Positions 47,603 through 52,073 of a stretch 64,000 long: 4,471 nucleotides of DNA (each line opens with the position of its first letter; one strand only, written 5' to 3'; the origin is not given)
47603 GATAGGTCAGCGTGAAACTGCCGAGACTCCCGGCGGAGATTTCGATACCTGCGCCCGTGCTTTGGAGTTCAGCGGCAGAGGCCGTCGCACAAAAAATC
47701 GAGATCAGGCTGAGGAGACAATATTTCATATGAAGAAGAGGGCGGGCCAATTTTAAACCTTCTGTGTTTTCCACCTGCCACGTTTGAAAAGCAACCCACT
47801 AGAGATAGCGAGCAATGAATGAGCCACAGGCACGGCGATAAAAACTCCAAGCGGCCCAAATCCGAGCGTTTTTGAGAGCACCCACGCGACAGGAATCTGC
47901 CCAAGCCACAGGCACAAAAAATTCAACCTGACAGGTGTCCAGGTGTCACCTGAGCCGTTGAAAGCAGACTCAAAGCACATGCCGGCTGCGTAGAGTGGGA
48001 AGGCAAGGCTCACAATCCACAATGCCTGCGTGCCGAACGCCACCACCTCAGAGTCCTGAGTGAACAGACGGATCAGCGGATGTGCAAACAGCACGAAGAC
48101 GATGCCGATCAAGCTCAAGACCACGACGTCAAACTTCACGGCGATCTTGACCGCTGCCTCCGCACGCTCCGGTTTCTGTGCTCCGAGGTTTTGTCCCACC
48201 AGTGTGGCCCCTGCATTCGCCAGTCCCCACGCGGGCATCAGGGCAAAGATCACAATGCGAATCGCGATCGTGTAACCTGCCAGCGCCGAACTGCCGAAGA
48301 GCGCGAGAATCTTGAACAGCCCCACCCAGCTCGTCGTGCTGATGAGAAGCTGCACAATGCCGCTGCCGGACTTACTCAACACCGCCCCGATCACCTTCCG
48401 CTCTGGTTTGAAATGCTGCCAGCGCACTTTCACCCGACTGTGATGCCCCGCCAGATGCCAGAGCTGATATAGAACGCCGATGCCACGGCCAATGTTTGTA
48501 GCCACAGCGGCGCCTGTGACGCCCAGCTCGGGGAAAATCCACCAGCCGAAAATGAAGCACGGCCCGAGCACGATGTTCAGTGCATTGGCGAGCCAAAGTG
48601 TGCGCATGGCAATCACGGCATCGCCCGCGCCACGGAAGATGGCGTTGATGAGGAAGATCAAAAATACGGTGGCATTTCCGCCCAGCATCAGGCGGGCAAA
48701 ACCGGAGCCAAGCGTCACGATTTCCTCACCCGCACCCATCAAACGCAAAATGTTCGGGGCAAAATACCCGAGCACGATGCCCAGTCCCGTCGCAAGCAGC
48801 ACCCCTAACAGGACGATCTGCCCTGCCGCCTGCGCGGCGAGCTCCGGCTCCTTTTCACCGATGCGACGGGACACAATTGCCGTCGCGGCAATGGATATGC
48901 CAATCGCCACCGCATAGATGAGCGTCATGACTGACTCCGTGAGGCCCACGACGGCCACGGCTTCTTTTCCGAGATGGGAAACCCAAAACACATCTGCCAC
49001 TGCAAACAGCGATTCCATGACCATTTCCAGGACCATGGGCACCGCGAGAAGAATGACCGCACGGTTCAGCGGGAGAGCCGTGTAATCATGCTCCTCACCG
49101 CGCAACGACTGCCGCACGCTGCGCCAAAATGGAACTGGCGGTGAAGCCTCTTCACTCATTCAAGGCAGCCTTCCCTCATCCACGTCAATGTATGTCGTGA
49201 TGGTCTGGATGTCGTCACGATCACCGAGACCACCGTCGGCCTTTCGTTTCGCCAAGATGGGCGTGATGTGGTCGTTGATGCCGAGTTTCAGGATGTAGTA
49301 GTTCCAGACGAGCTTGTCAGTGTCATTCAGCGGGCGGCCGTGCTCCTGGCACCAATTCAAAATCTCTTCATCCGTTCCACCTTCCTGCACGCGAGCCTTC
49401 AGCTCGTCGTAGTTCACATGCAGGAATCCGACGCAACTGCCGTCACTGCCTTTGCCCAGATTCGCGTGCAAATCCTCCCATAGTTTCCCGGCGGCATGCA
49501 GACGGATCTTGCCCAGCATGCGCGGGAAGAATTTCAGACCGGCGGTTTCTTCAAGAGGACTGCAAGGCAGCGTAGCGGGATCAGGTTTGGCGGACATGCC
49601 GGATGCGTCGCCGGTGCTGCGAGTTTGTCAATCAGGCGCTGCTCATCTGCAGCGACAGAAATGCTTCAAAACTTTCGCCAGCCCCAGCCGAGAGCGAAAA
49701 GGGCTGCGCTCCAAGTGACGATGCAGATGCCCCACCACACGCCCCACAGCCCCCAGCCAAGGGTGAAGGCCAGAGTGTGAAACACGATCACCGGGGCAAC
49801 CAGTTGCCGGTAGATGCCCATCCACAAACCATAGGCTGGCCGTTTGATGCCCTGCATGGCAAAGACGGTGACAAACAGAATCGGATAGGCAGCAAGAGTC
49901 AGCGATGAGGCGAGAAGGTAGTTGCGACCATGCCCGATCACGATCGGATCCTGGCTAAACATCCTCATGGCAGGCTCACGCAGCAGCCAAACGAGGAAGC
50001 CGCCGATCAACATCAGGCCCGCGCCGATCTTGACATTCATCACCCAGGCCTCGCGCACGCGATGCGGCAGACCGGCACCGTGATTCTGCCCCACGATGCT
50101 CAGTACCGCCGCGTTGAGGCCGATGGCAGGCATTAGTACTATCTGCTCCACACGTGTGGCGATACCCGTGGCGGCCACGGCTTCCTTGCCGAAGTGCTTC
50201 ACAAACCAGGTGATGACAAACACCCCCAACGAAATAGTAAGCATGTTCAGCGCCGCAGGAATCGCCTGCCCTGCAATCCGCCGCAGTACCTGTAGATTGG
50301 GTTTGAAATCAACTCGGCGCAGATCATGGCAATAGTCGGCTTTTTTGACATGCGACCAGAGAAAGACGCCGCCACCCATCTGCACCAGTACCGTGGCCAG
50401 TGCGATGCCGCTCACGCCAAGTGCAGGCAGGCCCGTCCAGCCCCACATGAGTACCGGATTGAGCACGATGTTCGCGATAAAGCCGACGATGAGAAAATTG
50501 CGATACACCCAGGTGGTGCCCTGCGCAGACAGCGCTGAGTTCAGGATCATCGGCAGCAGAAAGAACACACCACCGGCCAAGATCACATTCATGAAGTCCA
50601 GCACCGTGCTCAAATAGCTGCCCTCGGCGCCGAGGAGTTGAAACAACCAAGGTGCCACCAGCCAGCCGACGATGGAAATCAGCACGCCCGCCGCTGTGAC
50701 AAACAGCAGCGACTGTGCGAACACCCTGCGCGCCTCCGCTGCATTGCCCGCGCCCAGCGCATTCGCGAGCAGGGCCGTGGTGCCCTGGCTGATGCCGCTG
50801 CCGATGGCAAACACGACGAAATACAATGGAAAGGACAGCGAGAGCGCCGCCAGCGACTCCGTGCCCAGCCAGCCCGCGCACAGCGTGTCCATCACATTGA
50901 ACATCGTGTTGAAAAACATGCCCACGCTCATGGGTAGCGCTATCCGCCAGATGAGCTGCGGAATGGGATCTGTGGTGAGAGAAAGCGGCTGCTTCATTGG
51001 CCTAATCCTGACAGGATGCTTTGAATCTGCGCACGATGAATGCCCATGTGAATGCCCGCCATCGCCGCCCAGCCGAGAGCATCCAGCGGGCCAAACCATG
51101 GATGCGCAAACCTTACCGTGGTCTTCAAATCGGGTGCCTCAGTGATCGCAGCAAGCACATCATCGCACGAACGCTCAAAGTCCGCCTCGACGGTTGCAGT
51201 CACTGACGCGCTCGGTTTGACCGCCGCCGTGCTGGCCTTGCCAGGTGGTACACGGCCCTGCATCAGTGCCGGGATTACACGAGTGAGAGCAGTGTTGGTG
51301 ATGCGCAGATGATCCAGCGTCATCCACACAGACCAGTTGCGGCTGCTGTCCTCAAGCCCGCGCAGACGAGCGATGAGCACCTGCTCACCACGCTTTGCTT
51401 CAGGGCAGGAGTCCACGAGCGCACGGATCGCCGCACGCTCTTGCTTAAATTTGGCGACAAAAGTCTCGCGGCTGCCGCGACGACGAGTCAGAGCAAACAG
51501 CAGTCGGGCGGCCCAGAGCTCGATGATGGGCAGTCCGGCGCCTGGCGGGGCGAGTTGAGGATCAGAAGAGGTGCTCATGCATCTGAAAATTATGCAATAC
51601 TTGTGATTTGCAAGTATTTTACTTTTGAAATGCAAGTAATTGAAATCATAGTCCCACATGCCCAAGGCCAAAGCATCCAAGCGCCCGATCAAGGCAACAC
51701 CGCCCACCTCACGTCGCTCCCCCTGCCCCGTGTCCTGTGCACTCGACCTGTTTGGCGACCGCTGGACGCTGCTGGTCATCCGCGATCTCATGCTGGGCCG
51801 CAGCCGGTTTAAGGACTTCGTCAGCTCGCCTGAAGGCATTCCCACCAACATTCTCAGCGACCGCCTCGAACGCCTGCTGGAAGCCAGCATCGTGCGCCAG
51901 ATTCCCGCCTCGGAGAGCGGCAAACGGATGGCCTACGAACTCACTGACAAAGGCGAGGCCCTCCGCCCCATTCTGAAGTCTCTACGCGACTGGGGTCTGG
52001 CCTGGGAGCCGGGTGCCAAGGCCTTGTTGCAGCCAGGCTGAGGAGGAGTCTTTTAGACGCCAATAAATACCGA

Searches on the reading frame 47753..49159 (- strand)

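Call 53: search_protein_families(library=pfam, proteins=[window:47753-49159:-], max_evalue=0.0001)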
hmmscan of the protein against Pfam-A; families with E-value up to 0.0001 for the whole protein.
window:47753-49159:- (468 aa): 1 family
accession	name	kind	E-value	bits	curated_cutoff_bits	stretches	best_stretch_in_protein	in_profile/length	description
PF01554.23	MatE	-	1.9e-59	200.4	24.9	2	41-200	1-160/161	MatE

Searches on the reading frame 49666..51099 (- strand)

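Call 53: search_protein_families(library=pfam, proteins=[window:49666-51099:-], max_evalue=0.0001)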
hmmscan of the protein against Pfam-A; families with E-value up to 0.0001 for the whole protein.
window:49666-51099:- (477 aa): 1 family
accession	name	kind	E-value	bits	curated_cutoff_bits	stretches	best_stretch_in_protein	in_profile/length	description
PF01554.23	MatE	-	6.8e-55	185.6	24.9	2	281-434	1-154/161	MatE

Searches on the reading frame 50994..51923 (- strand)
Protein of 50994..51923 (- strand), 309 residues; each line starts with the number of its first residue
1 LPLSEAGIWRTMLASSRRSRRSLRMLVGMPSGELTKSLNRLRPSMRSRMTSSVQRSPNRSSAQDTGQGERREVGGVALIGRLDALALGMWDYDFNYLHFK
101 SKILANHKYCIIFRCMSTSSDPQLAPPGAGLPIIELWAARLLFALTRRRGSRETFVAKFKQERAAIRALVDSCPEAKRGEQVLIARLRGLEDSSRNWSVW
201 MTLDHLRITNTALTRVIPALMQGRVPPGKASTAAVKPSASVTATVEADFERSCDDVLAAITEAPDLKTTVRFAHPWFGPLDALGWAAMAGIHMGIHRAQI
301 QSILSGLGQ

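Call 53: search_protein_families(library=pfam, proteins=[window:50994-51923:-], max_evalue=0.0001)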
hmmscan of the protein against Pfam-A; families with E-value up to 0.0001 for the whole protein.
window:50994-51923:- (309 aa): 1 family
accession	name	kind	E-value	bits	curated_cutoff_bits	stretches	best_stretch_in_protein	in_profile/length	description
PF12867.12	DinB_2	-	1.2e-09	39.1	24.8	1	159-300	2-128/128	DinB superfamily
